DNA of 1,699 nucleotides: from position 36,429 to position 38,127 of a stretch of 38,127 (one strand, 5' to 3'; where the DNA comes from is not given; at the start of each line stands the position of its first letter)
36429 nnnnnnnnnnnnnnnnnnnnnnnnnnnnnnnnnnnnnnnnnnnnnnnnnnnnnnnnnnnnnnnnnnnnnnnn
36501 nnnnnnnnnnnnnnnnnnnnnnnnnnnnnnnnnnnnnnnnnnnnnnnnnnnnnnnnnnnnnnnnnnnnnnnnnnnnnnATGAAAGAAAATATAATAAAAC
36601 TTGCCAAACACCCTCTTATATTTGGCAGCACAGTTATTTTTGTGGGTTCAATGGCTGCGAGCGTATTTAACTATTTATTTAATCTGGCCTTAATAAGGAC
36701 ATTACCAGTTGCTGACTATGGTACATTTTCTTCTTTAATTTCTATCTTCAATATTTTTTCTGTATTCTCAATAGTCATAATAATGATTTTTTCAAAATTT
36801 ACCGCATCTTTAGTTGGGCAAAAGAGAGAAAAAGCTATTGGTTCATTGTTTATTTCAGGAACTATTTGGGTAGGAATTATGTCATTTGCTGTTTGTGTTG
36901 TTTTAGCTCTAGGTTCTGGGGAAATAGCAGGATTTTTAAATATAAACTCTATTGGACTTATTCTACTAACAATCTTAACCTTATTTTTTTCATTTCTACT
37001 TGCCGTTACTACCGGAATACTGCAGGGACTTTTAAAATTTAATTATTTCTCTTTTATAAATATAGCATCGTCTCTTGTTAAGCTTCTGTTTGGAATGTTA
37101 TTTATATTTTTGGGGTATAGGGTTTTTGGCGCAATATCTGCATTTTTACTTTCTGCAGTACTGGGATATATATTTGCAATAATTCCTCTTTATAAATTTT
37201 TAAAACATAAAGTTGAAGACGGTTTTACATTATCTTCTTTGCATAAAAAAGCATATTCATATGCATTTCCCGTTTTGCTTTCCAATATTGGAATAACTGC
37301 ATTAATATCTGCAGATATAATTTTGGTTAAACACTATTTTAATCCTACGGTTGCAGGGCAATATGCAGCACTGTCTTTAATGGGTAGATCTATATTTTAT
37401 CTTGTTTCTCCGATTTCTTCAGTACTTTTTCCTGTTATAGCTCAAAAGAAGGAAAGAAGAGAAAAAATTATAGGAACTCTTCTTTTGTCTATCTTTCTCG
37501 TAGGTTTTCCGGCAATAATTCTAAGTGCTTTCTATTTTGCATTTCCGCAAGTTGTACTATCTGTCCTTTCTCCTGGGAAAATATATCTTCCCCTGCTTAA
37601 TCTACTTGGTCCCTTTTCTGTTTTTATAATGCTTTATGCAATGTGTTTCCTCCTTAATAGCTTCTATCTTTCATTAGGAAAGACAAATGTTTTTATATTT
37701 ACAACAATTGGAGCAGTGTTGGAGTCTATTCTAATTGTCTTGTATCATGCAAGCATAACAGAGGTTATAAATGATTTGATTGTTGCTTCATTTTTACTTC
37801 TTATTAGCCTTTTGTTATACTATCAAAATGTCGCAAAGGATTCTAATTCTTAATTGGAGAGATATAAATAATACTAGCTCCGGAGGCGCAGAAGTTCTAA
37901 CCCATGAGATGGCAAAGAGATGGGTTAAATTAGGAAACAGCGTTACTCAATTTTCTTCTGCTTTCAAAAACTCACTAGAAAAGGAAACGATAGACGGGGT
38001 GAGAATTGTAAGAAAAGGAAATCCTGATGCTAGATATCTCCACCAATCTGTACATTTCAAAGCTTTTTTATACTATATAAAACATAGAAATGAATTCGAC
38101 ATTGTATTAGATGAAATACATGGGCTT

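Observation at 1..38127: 26 of 32 genes are glycosyltransferase candidates and 15 are polytopic GT-C-like: an outer-face glycan assembly line lacking Wzy/ABC-pathway parts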

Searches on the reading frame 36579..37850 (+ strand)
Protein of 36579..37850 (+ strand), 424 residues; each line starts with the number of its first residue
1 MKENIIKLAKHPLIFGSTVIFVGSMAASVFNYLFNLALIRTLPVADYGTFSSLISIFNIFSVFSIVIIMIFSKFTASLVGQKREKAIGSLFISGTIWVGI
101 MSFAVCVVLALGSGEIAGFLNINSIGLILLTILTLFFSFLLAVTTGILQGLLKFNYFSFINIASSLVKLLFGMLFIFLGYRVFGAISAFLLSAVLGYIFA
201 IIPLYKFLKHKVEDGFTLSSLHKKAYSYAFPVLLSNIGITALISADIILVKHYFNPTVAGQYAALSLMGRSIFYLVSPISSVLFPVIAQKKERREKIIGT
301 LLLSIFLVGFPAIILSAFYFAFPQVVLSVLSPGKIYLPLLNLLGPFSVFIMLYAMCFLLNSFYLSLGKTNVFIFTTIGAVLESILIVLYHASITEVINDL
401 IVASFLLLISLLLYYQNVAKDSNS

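Call 7: search_protein_families(library=pfam, proteins=[window:36579-37850:+], max_evalue=0.01)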
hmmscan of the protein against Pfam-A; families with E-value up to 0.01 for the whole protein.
window:36579-37850:+ (424 aa): 2 families
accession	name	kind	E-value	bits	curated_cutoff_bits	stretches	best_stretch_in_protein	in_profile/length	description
PF01943.22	Polysacc_synt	-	1.1e-14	55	28.2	1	16-289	4-272/274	Polysaccharide biosynthesis protein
PF13440.11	Polysacc_synt_3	-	3.5e-11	43.3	23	1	38-319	2-275/293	Polysaccharide biosynthesis protein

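Call 9: find_encoding_contigs(protein=window:36579-37850:+, flank=10000, max_places=4)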
Protein window:36579-37850:+ (424 aa): no gene with exactly this product is on record in the collection.

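Call 74: search_protein_families(library=ncbifam, proteins=[window:36579-37850:+], max_evalue=0.00001)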
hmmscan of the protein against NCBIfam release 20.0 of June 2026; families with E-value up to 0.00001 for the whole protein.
window:36579-37850:+ (424 aa): 0 families

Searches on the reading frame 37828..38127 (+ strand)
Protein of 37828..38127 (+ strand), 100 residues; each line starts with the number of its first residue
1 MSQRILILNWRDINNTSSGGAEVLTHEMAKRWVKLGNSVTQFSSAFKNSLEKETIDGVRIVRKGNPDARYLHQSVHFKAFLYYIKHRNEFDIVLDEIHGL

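Call 82: search_protein_families(library=pfam, proteins=[window:37828-38127:+], max_evalue=0.01)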
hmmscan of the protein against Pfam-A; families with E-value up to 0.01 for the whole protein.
window:37828-38127:+ (100 aa): 1 family
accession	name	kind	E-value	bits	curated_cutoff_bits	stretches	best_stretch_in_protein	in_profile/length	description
PF13439.12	Glyco_transf_4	-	4.5e-07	30.5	28.5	1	19-93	2-76/170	Glycosyltransferase Family 4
